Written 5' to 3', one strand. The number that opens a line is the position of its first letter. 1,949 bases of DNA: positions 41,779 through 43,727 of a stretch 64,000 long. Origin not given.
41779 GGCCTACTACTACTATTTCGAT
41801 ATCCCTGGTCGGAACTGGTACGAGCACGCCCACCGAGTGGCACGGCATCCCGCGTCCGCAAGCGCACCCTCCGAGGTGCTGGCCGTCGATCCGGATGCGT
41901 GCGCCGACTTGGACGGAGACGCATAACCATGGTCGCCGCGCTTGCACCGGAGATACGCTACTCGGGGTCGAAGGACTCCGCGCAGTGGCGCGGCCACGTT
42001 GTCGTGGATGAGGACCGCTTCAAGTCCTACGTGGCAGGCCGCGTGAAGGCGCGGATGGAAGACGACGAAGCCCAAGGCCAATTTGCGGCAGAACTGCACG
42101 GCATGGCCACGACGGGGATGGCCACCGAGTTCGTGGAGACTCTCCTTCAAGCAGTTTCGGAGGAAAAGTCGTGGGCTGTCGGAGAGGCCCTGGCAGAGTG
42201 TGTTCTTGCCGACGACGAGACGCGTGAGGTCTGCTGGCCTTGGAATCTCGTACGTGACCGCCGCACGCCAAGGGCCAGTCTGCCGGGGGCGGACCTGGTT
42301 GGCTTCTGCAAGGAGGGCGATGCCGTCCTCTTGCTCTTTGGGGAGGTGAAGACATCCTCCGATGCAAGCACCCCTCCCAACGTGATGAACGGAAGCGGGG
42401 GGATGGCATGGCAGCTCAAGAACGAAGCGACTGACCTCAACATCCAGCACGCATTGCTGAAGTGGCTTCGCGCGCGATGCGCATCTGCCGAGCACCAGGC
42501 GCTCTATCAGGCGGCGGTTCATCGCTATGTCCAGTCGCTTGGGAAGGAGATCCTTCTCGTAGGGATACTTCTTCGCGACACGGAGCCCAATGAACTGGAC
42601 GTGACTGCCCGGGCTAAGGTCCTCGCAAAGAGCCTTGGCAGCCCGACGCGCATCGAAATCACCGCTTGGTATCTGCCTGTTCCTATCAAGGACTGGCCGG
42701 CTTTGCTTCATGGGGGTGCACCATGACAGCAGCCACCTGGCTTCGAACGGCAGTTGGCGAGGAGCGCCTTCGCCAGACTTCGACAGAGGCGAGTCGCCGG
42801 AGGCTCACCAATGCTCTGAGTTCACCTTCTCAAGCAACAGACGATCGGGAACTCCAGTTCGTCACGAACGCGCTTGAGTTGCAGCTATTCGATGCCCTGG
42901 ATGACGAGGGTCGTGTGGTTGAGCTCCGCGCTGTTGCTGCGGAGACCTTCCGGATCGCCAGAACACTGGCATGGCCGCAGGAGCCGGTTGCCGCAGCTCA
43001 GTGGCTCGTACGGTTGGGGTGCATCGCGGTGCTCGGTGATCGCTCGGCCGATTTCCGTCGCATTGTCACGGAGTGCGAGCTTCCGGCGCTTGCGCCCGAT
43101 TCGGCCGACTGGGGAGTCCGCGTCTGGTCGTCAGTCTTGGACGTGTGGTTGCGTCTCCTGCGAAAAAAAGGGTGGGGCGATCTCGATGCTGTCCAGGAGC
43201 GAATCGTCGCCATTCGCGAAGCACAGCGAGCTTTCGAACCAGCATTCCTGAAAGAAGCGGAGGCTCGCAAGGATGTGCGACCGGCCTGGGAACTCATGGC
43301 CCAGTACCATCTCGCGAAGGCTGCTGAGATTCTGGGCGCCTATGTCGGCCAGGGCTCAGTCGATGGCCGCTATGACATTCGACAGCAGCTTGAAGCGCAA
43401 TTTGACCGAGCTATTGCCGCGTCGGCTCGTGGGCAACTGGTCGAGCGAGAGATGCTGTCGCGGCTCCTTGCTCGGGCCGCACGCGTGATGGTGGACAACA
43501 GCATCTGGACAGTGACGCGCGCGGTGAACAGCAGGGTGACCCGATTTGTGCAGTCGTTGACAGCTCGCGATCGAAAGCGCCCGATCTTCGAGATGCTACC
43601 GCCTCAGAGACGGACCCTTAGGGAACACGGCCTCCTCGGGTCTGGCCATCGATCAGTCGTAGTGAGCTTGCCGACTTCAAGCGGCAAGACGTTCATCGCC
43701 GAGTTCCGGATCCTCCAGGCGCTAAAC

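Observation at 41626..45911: Operon of a small ORF, a PD-(D/E)xK nuclease-like protein and a 1062-aa DEAH helicase inside a decayed defence island: Hachiman-like or a new nuclease-helicase immunity system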

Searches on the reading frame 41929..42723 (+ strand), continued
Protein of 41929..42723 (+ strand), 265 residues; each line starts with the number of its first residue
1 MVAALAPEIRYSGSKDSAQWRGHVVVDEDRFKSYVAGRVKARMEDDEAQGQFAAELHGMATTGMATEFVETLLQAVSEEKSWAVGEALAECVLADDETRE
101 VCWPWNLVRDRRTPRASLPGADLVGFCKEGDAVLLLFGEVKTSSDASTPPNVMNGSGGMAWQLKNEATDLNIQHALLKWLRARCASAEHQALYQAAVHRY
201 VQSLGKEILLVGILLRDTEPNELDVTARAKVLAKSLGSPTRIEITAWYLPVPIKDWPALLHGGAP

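Call 52: fold_search(model_id=the predicted structure, library=pdb)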
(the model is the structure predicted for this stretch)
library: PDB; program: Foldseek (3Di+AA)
matches with E <= 10: 622; with E <= 0.001: 0
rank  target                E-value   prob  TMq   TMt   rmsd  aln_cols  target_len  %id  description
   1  2fok_B                1.6e-01  0.51  0.32  0.17  12.9       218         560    8  STRUCTURE OF RESTRICTION ENDONUCLEASE FOKI (released 1998-06-17)
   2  5liz                  2.6e-01  0.23  0.27  0.15  15.0       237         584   12  The structure of Nt.BspD6I nicking endonuclease with all cysteines mutated by serine residues at 0.19 nm resolution . (released 2017-08-02)
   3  6ecd_A                2.6e-01  0.04  0.12  0.12  14.7       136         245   13  Vlm2 thioesterase domain with genetically encoded 2,3-diaminopropionic acid bound with a tetradepsipeptide (released 2018-12-12)
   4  4baz                  3.3e-01  0.06  0.14  0.13  15.8       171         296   10  Structure of a putative epoxide hydrolase Q244E mutant from Pseudomonas aeruginosa. (released 2013-10-02)
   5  7mqa_NG               3.5e-01  0.12  0.14  0.26  10.2       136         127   11  Cryo-EM structure of the human SSU processome, state post-A1 (released 2021-09-22)
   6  6ecf_C                3.7e-01  0.06  0.13  0.14  12.3       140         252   13  Vlm2 thioesterase domain with genetically encoded 2,3-diaminopropionic acid bound with a dodecadepsipeptide, space gro (released 2018-12-12)
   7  5kdr_A                4.2e-01  0.07  0.16  0.14  13.9       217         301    9  The crystal structure of carboxyltransferase from Staphylococcus Aureus bound to the antimicrobial agent moiramide B. (released 2016-08-10)
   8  9f9l_A                4.7e-01  0.09  0.16  0.20  11.3       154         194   11  Crystal structure of MUS81-EME1 bound by compound 16. (released 2024-07-03)
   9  9n6c_C                4.7e-01  0.02  0.10  0.07  21.8       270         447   12  Structure of the Retron IA Complex without the HNH Nuclease (released 2025-04-23)
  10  9n69_C                5.0e-01  0.05  0.16  0.11  19.0       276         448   10  Structure of the retron IA complex with HNH nuclease in the "down" orientation (released 2025-04-23)
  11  4abk                  5.3e-01  0.04  0.13  0.17  14.5       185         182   11  HUMAN PARP14 (ARTD8, BAL2) - MACRO DOMAIN 3 IN COMPLEX WITH ADENOSINE- 5-DIPHOSPHORIBOSE (released 2012-12-19)
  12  8ilt_G                5.7e-01  0.05  0.14  0.15  13.6       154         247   12  Crystal structure of Est30 (released 2024-03-06)
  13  9l7p_A                6.0e-01  0.03  0.11  0.07  18.5       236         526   10  Cryo-EM structure of retron Ec78 system complex (released 2025-12-10)
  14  9n6b_C                6.0e-01  0.02  0.10  0.08  21.2       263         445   11  Structure of the retron IA complex with HNH nuclease in the "up" orientation (released 2025-04-23)
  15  2fok_A                6.4e-01  0.25  0.32  0.17  13.0       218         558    8  STRUCTURE OF RESTRICTION ENDONUCLEASE FOKI (released 1998-06-17)
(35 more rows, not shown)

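Call 61: find_encoding_contigs(protein=P0204, flank=8000, max_places=3)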
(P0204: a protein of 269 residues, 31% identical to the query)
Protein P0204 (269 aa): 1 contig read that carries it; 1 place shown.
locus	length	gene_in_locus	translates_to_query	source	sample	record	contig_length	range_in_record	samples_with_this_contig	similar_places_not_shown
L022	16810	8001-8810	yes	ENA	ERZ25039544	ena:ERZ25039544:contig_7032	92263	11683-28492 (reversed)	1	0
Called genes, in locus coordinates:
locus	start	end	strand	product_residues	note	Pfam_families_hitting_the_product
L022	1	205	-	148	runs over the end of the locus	-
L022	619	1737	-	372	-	-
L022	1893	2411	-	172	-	-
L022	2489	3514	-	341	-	-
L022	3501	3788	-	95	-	-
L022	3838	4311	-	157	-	-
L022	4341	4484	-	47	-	-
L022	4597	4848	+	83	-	-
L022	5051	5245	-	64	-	-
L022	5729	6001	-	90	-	-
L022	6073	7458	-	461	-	PF02518:HATPase_c (weak), PF13589:HATPase_c_3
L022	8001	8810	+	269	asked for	PF08878:HamA (weak)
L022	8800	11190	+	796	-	PF04851:ResIII, PF00270:DEAD, PF00271:Helicase_C (faint)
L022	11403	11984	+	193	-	-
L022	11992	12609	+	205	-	-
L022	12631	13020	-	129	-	PF08281:Sigma70_r4_2 (faint)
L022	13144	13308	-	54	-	-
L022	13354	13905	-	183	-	-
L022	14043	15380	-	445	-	PF13086:AAA_11 (weak), PF13087:AAA_12, PF18741:MTES_1575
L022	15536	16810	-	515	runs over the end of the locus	PF02399:Herpes_ori_bp (weak), PF13086:AAA_11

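Call 62: find_encoding_contigs(protein=P0140, flank=8000, max_places=3)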
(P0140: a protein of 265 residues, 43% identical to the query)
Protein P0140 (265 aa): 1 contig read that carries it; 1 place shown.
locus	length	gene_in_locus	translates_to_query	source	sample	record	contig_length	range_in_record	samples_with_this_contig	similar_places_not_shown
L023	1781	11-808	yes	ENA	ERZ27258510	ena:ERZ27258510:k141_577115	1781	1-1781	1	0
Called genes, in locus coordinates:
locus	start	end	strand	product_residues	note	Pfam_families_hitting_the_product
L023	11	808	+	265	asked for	-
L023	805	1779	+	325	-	?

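Call 63: find_encoding_contigs(protein=P0241, flank=8000, max_places=2)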
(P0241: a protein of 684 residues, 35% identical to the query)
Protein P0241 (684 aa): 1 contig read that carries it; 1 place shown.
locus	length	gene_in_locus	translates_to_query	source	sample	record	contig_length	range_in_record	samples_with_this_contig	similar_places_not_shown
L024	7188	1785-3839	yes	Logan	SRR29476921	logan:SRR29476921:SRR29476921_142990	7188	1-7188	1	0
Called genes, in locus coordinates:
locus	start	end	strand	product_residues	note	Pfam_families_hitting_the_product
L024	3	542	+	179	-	?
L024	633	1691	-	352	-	PF02661:Fic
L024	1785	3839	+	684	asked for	-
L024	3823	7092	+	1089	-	PF00270:DEAD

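Call 76: search_protein_families(library=padloc, alignment_id=A1, max_evalue=0.001)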
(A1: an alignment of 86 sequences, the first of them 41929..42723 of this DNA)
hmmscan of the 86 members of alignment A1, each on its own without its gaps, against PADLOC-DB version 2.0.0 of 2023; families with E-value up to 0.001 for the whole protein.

A. member 1, window:41929-42723:+ (265 aa): 3 families
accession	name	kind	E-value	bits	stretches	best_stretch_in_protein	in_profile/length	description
PDLC04527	PDC-M23A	-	1.5e-94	314.1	1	7-261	6-259/263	-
PDLC04529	PDC-M23A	-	8.9e-75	249.1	1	7-257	6-254/265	-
PDLC04528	PDC-M23A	-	4.6e-29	99.8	1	17-262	20-260/265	-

B. families by the number of members that match (of 86 scanned): 7 families
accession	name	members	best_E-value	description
PDLC04527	PDC-M23A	86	8.7e-103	-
PDLC04529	PDC-M23A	86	9.2e-102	-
PDLC04528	PDC-M23A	86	2.2e-46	-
PDLC00159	HamA1|HamA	6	2.5e-06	DUF1837 domain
PDLC00161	HamA1|HamA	4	7.5e-05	DUF1837 domain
PDLC03852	LmuA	1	0.00018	-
PDLC00158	HamA1|HamA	1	0.0006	DUF1837 domain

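Call 77: search_protein_families(library=pfam, proteins=[L020:925-2433:+, P0241, L022:8800-11187:+, L024:3823-7089:+, L011:11983-12510:+, L011:12501-13160:+], max_evalue=0.01)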
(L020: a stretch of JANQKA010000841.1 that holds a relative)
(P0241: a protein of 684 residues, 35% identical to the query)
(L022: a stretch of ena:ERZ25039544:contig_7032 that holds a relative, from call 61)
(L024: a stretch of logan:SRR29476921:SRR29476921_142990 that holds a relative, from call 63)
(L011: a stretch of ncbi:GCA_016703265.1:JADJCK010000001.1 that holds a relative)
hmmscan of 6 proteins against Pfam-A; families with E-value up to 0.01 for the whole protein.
L020:925-2433:+ (503 aa): 5 families
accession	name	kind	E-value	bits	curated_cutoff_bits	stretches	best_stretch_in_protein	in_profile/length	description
PF04471.18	Mrr_cat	-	1e-27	97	21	1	359-474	3-115/115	Restriction endonuclease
PF05066.19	HARE-HTH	-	5.4e-16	59.2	25.9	1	14-85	1-70/71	HB1, ASXL, restriction endonuclease HTH domain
PF22722.2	NA-iREase1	-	8.8e-14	51.8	27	1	365-472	1-106/106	NACHT-associated inactive Restriction Endonuclease 1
PF13156.12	Mrr_cat_2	-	0.00094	19.5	22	1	385-476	25-116/127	Restriction endonuclease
PF14947.12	HTH_45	-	0.0015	19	25.5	0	294-321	40-67/77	Winged helix-turn-helix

P0241 (684 aa): 0 families

L022:8800-11187:+ (796 aa): 4 families
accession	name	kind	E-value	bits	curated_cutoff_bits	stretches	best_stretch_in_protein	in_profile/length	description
PF00270.35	DEAD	-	7.1e-25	88.1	26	1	317-468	14-155/167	DEAD/DEAH box helicase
PF04851.21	ResIII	-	7e-15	55.8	22.5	1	303-467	8-156/164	Type III restriction enzyme, res subunit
PF00271.37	Helicase_C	-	1.4e-05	25.7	23.5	1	628-699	42-109/110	Helicase conserved C-terminal domain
PF18766.7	SWI2_SNF2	-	0.0049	17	26.7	0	326-457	27-146/221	SWI2/SNF2 ATPase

L024:3823-7089:+ (1089 aa): 1 family
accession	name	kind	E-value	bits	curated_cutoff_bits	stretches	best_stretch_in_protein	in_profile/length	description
PF00270.35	DEAD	-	9e-20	71.5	26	1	332-480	16-154/167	DEAD/DEAH box helicase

L011:11983-12510:+ (176 aa): 0 families

L011:12501-13160:+ (220 aa): 0 families

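Call 80: find_encoding_contigs(protein=P0279, flank=10000, max_places=2)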
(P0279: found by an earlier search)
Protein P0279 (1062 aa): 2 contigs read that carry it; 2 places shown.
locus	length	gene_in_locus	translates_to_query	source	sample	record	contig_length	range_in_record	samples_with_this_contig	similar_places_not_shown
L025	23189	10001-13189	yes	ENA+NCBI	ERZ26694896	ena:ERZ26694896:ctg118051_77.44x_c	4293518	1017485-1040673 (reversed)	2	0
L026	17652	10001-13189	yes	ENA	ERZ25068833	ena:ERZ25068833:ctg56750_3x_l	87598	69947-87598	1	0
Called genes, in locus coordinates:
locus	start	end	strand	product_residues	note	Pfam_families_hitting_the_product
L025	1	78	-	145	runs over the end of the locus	-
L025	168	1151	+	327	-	PF00589:Phage_integrase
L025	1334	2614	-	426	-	PF00872:Transposase_mut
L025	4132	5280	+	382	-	PF01548:DEDD_Tnp_IS110, PF02371:Transposase_20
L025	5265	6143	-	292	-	PF13276:HTH_21, PF00665:rve, PF13683:rve_3, PF13333:rve_2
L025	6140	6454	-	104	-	PF01527:HTH_Tnp_1, PF13542:HTH_Tnp_ISL3, PF13518:HTH_28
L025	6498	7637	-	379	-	PF00665:rve, PF13683:rve_3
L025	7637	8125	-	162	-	PF01527:HTH_Tnp_1 (weak)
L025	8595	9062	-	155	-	-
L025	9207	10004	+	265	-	-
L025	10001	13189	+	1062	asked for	PF00270:DEAD, PF04851:ResIII, PF00271:Helicase_C (faint)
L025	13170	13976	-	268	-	PF00158:Sigma54_activat, PF14532:Sigma54_activ_2, PF00004:AAA (weak), PF07728:AAA_5 (weak), PF25601:AAA_lid_14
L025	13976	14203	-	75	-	-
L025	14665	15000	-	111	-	PF18818:MPTase-PolyVal (weak)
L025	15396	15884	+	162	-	PF01527:HTH_Tnp_1 (weak)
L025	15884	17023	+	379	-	PF00665:rve, PF13683:rve_3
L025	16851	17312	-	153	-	PF08401:ArdcN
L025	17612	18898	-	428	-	-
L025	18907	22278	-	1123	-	PF02384:N6_Mtase, PF07669:Eco57I (faint), PF18135:Type_ISP_C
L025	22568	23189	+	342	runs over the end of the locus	PF01548:DEDD_Tnp_IS110, PF02371:Transposase_20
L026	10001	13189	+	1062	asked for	PF00270:DEAD, PF04851:ResIII, PF00271:Helicase_C (faint)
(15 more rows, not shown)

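Call 85: search_dna_similar(query=window:41929-42723:+, collection=plasmids, mode=protein, max_rows=15)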
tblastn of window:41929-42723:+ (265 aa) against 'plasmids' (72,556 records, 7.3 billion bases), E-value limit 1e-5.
No match.

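Call 86: search_dna_similar(query=window:41929-42723:+, collection=phages, mode=protein, max_rows=10)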
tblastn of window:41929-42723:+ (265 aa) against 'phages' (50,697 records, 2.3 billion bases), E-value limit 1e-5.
No match.

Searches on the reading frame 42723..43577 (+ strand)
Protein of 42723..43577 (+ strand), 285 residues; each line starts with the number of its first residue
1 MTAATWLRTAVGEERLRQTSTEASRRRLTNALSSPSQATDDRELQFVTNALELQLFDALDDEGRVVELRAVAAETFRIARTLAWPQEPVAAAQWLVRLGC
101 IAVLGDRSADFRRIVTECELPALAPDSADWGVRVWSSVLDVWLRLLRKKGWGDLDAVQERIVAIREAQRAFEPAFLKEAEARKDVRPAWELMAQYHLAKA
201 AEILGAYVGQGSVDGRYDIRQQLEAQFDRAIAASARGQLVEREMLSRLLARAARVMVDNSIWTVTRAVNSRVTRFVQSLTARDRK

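Call 79: search_solved_structures(query=A4, max_evalue=10, show_alignments=3)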
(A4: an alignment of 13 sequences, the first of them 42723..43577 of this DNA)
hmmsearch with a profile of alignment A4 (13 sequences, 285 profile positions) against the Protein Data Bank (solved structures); distinct sequences matched with E-value up to 10: 1.
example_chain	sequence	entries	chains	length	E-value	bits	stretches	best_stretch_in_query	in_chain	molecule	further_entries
9k7u_A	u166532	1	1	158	0.58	13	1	16-98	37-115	Heter-Zn2-HEHE-22A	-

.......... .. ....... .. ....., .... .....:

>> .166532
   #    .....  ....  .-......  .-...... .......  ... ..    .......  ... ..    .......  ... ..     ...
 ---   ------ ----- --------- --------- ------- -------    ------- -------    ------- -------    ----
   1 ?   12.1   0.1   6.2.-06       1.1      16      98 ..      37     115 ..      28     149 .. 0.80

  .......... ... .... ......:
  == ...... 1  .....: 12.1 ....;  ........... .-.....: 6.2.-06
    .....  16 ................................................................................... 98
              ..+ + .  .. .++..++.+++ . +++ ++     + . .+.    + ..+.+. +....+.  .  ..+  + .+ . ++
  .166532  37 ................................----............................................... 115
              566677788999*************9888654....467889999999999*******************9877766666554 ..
